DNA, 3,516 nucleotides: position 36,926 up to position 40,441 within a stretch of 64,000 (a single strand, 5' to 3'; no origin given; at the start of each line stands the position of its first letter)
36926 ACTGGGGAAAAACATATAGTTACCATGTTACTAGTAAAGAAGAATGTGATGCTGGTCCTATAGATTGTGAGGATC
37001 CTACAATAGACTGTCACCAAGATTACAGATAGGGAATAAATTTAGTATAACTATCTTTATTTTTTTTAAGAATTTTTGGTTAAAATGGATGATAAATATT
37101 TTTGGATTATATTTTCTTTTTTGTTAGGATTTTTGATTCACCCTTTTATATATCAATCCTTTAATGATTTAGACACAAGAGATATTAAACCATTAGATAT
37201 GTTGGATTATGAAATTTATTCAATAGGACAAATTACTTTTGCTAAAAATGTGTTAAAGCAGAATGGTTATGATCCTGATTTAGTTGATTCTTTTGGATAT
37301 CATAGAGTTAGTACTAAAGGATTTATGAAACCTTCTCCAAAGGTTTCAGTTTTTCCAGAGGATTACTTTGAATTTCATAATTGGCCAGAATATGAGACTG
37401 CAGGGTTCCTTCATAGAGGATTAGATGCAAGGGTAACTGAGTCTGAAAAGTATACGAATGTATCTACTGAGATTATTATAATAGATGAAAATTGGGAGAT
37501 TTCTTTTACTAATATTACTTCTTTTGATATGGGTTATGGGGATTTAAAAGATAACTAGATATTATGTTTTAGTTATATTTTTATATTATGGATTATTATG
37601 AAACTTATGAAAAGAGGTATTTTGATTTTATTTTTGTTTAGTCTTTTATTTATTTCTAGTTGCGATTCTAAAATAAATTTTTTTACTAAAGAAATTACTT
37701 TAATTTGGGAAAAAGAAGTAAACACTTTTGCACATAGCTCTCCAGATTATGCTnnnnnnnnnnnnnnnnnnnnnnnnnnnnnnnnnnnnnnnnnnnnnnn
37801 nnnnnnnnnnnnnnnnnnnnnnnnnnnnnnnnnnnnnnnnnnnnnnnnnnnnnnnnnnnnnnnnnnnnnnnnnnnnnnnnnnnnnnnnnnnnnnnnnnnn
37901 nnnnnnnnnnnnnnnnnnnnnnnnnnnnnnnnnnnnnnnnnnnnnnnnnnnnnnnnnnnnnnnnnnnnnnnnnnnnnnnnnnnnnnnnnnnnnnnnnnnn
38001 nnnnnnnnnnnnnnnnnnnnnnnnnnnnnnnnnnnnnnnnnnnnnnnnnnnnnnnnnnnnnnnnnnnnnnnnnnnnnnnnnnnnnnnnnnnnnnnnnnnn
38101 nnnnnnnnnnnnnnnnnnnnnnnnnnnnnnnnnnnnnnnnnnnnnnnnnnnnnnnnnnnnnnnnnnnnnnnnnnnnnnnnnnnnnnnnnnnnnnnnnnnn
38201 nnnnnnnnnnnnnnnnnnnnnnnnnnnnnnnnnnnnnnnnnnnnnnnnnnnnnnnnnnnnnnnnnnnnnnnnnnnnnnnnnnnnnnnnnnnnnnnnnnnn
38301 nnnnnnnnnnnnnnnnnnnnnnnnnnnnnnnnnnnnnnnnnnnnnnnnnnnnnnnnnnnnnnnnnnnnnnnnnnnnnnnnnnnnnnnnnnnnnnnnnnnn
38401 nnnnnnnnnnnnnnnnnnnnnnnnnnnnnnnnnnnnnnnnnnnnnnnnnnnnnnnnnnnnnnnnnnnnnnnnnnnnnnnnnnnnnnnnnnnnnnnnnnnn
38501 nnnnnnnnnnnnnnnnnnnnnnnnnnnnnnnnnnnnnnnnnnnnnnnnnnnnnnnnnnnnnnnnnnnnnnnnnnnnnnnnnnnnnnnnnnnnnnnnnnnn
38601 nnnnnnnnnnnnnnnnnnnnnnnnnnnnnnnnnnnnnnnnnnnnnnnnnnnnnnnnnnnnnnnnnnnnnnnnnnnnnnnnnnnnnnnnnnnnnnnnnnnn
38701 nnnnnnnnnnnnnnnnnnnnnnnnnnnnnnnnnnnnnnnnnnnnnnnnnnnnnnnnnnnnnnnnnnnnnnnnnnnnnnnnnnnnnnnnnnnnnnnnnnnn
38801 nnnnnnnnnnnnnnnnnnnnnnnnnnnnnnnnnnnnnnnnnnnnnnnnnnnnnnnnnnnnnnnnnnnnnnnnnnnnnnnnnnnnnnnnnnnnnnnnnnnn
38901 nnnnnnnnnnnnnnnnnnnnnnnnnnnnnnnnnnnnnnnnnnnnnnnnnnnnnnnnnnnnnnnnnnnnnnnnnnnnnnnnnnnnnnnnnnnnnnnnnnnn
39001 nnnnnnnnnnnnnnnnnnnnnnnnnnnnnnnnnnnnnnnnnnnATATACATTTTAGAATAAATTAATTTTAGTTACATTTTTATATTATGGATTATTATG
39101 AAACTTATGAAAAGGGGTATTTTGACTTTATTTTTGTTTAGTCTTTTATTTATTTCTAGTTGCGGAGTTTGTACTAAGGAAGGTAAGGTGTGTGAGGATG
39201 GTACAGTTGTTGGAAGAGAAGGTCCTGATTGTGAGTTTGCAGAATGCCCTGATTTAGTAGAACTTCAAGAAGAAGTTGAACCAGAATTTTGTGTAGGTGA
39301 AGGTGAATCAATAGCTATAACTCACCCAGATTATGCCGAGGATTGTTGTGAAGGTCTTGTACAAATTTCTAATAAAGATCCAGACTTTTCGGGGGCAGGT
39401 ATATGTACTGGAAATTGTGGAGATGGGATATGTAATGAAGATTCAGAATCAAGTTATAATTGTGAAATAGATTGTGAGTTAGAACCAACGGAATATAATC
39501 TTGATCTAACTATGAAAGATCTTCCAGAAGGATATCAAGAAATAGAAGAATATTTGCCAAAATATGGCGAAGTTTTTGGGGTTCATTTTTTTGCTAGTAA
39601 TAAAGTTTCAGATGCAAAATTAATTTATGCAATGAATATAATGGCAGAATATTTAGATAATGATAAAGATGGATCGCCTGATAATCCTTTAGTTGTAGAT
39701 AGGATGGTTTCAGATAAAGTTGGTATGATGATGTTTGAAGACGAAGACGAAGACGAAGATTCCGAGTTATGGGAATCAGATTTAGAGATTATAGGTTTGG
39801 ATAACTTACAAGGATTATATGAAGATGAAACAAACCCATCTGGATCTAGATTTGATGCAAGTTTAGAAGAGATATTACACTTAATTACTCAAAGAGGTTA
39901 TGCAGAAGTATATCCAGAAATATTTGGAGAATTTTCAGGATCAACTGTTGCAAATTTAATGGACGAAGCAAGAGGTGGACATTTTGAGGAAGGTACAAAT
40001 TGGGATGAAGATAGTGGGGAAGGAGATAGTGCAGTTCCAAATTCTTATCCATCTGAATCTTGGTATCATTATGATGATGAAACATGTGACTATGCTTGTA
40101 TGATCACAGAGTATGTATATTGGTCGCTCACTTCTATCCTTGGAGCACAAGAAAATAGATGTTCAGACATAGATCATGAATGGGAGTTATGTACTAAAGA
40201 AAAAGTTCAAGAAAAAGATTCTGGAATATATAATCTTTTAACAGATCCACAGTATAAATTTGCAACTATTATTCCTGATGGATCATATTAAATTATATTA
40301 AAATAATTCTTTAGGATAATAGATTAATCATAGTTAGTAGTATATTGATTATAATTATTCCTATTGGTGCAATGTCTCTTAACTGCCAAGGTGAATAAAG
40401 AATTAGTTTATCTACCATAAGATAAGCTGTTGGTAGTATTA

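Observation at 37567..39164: Adjacent lipoprotein genes share a roughly 98-bp near-identical promoter and signal-peptide cassette, offset by exactly 1500 bp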

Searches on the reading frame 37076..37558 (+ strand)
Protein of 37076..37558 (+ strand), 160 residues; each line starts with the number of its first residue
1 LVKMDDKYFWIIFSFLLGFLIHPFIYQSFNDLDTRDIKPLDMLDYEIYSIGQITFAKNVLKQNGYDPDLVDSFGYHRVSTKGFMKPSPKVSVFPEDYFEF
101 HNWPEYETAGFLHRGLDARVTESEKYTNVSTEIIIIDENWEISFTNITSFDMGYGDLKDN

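Call 8: search_protein_families(library=pfam, proteins=[window:37076-37558:+], max_evalue=0.01)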
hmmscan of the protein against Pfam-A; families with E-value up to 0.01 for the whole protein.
window:37076-37558:+ (160 aa): 0 families

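Call 47: find_encoding_contigs(protein=window:37085-37558:+, flank=6000, max_places=10)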
Protein window:37085-37558:+ (157 aa): 13 contigs read that carry it; 10 places shown.
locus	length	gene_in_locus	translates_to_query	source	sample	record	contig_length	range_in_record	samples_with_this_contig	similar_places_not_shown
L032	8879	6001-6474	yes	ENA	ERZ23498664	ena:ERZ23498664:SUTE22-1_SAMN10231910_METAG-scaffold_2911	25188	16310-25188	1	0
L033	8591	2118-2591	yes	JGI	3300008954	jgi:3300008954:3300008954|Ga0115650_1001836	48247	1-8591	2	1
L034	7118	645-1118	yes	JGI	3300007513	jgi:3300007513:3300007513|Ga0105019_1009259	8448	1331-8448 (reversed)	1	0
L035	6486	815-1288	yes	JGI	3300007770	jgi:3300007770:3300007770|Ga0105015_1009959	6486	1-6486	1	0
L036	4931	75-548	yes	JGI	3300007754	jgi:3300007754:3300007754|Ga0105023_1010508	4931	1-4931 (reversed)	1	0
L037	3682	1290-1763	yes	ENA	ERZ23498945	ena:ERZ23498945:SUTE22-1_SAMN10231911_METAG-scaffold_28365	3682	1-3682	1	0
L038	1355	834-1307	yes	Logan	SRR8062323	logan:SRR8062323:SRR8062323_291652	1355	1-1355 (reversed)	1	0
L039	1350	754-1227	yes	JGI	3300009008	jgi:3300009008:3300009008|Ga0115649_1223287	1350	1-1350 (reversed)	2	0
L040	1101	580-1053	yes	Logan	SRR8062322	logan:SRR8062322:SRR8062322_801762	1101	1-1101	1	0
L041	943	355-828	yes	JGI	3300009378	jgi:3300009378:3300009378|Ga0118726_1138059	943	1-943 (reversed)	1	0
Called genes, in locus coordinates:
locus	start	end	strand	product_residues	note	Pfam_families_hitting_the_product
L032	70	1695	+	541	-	-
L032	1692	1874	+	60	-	-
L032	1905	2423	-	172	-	-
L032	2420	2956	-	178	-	-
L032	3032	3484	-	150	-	PF05148:Methyltransf_8 (weak), PF01209:Ubie_methyltran (weak), PF13489:Methyltransf_23 (weak), PF07021:MetW (weak), PF13847:Methyltransf_31, PF08241:Methyltransf_11, PF08242:Methyltransf_12 (weak), PF13649:Methyltransf_25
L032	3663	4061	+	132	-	-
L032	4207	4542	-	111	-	-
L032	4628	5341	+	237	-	PF03382:DUF285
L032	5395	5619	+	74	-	-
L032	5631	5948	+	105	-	-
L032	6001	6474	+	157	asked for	-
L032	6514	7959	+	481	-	PF13517:FG-GAP_3 (faint), PF23727:Beta-prop_FAM234A_B (faint), PF13360:PQQ_2 (faint), PF13570:Beta-prop_ACSF4 (weak)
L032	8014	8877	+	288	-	?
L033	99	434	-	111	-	-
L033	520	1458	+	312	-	-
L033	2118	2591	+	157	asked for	-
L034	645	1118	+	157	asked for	-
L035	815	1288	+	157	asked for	-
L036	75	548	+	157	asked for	-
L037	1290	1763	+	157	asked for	-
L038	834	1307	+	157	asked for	-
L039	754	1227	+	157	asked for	-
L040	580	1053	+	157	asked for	-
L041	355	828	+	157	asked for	-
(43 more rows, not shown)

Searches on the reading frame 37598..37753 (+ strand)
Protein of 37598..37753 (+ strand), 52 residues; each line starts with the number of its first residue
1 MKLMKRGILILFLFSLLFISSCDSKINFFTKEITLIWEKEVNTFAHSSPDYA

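Call 29: find_homologous_proteins(query=A2, max_evalue=10)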
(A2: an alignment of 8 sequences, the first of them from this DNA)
Query A2 (8 sequences) (52 aa, profile of the alignment): 15 proteins with E <= 10 among 337 candidates.
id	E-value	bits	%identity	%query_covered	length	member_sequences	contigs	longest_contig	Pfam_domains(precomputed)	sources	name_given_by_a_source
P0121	6.7e-9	54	62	37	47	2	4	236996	-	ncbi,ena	-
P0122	6.7e-9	54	73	38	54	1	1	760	-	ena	-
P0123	9.5e-9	53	57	37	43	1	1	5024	-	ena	-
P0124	1.2e-8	53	71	37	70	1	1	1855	-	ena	-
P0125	2.6e-8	52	43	81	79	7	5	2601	-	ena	-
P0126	5.2e-8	51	53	46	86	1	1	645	-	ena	-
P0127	2.6e-6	45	57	37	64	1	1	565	-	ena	-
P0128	2.0e-1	30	60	19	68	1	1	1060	-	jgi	jgi:hypothetical protein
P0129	2.0e-1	30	-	-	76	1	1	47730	-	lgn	-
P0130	2.4e-1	29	-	-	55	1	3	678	-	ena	-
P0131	6.9e-1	28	50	44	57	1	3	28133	-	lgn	-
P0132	7.7e-1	28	64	27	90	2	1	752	-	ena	-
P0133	1.5e+0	27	33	29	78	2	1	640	-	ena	-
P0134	3.7e+0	26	47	33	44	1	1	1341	-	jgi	jgi:hypothetical protein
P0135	7.0e+0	25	53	33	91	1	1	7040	PF00497.26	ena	-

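Call 41: search_protein_representatives(alignment_id=A4)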
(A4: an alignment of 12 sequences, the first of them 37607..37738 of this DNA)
Query: 12 sequences, 61 profile positions. Proteins with E-value up to 0.001 (for the whole library): 93; up to 1e-10: 6; up to 1e-30: 0. The best 93 are listed.
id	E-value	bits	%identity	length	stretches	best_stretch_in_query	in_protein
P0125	1.4e-19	86.3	-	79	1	1-56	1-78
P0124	2.1e-15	73.0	-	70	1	1-61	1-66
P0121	3.7e-14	69.0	-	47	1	1-53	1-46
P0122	8.1e-12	61.5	-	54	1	1-37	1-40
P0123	1.9e-11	60.3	-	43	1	1-32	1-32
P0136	5.9e-11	58.7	-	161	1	1-54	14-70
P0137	3.0e-10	56.4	-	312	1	1-38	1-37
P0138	3.7e-10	56.1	-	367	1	1-44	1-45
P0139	9.3e-10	54.9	-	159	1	1-31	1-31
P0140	1.2e-09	54.5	-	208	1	1-35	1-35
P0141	1.8e-09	53.9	-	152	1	1-48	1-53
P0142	2.1e-09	53.8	-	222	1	1-51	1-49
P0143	2.4e-09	53.6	-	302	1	1-57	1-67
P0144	2.7e-09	53.4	-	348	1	1-44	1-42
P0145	2.7e-09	53.4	-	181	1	1-46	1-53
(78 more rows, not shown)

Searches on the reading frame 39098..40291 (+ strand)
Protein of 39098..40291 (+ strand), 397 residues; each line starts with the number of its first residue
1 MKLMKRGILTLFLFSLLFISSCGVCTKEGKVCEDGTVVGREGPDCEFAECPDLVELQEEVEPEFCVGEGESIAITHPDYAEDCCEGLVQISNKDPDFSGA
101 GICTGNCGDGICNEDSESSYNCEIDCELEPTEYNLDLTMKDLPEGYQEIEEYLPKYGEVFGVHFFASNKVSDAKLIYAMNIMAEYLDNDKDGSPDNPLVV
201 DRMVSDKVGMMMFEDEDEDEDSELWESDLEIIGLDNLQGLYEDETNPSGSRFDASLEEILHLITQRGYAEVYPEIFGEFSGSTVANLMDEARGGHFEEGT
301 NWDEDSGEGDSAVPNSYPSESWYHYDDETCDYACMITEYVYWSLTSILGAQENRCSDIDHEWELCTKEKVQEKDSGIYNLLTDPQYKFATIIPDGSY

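Call 8: search_protein_families(library=pfam, proteins=[window:39098-40291:+], max_evalue=0.01)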
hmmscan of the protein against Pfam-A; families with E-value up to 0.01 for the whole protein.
window:39098-40291:+ (397 aa): 0 families

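Call 22: find_homologous_proteins(query=window:39098-40291:+, max_evalue=0.001)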
Query window:39098-40291:+ (397 aa): 968 proteins with E <= 0.001 among 3534 candidates; the best 120 are listed.
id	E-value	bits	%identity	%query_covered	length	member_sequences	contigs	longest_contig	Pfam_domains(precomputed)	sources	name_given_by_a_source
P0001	2.0e-272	922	100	100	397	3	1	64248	-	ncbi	-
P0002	2.0e-136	474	49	71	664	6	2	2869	-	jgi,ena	-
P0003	2.7e-134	467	47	71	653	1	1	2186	-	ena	-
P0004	1.8e-131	457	43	86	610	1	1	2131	-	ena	-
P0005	1.4e-130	454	48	71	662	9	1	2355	-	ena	-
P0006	4.0e-126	440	48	65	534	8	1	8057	-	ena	-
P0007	9.7e-125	435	48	65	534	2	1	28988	-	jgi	jgi:hypothetical protein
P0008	1.1e-118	415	48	61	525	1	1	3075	-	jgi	-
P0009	2.6e-114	401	47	71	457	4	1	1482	-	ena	-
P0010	9.8e-109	382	78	55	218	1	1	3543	-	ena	-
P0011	1.3e-108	382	46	61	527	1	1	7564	-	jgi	-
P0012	1.1e-107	379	64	67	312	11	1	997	-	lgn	-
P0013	4.0e-107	377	64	67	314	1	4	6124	-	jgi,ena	-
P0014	1.5e-106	375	64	67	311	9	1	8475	-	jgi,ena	-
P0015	5.8e-106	373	41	65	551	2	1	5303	-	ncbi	-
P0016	2.1e-105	371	63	67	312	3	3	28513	-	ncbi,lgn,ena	-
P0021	1.8e-101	358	62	69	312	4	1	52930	-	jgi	-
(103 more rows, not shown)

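Call 24: find_encoding_contigs(protein=P0016, flank=10000, max_places=3)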
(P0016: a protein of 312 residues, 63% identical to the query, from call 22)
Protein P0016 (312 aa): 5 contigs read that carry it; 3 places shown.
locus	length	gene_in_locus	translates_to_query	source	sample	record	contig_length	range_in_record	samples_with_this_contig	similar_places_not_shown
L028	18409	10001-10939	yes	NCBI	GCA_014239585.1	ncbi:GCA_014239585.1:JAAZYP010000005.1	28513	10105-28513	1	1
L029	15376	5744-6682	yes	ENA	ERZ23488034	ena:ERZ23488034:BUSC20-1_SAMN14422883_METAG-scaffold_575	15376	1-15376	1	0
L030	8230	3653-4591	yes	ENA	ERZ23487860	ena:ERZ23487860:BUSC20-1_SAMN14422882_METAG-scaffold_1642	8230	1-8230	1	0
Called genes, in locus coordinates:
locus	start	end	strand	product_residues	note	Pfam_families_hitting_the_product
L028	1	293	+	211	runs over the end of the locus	-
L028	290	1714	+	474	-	-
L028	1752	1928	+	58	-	-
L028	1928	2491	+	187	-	-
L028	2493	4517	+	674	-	-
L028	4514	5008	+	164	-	-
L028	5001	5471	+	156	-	-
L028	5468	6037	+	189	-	-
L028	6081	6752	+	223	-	PF00252:Ribosomal_L16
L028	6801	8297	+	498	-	PF01326:PPDK_N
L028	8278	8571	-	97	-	PF04010:DUF357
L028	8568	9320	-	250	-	PF01944:SpoIIM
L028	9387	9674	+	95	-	-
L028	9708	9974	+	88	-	PF01866:Diphthamide_syn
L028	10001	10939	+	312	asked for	-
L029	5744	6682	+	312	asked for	-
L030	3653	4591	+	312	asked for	-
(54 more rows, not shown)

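Call 25: find_encoding_contigs(protein=P0021, flank=10000, max_places=3)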
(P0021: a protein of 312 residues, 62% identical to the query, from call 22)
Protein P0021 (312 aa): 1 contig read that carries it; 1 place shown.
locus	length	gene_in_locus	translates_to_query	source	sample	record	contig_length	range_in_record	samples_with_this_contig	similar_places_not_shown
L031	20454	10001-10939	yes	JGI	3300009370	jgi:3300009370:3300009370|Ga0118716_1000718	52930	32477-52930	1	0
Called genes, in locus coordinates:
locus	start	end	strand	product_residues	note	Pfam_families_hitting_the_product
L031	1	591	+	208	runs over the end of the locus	-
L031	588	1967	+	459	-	-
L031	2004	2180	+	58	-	-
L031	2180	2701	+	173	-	-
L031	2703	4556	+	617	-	-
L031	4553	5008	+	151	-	-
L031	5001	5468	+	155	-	-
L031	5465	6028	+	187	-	-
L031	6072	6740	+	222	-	PF00252:Ribosomal_L16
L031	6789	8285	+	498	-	PF01326:PPDK_N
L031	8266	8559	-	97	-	PF04010:DUF357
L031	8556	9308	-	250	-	PF01944:SpoIIM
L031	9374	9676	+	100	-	-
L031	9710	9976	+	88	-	PF01866:Diphthamide_syn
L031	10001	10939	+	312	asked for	-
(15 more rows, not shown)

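Call 46: find_encoding_contigs(protein=window:39098-40291:+, flank=10000, max_places=10)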
Protein window:39098-40291:+ (397 aa): no gene with exactly this product is on record in the collection.

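Call 60: search_protein_families(library=ncbifam, proteins=[window:39098-40291:+], max_evalue=0.01)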
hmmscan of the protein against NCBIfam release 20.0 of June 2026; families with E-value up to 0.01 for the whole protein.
window:39098-40291:+ (397 aa): 0 families

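Call 78: find_encoding_contigs(protein=window:39107-40291:+, flank=4000, max_places=10)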
Protein window:39107-40291:+ (394 aa): 4 contigs read that carry it; 2 places shown.
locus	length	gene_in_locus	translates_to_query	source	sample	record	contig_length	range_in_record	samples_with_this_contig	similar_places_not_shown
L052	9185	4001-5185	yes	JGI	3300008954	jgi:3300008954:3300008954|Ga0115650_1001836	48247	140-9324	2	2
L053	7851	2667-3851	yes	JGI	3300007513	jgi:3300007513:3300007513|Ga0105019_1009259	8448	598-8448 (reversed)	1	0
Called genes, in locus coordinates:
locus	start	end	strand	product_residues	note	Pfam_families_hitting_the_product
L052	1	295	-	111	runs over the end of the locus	-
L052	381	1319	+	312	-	-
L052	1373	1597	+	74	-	-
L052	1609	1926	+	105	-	-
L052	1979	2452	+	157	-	-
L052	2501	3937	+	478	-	PF13517:FG-GAP_3 (faint), PF23727:Beta-prop_FAM234A_B (faint), PF13360:PQQ_2 (faint), PF13570:Beta-prop_ACSF4 (weak)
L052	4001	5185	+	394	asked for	-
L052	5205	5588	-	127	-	-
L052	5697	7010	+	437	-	-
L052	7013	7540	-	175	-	PF01596:Methyltransf_3, PF13649:Methyltransf_25 (weak)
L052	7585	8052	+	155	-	-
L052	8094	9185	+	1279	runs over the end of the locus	-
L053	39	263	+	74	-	-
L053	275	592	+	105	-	-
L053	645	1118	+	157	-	-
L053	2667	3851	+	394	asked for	-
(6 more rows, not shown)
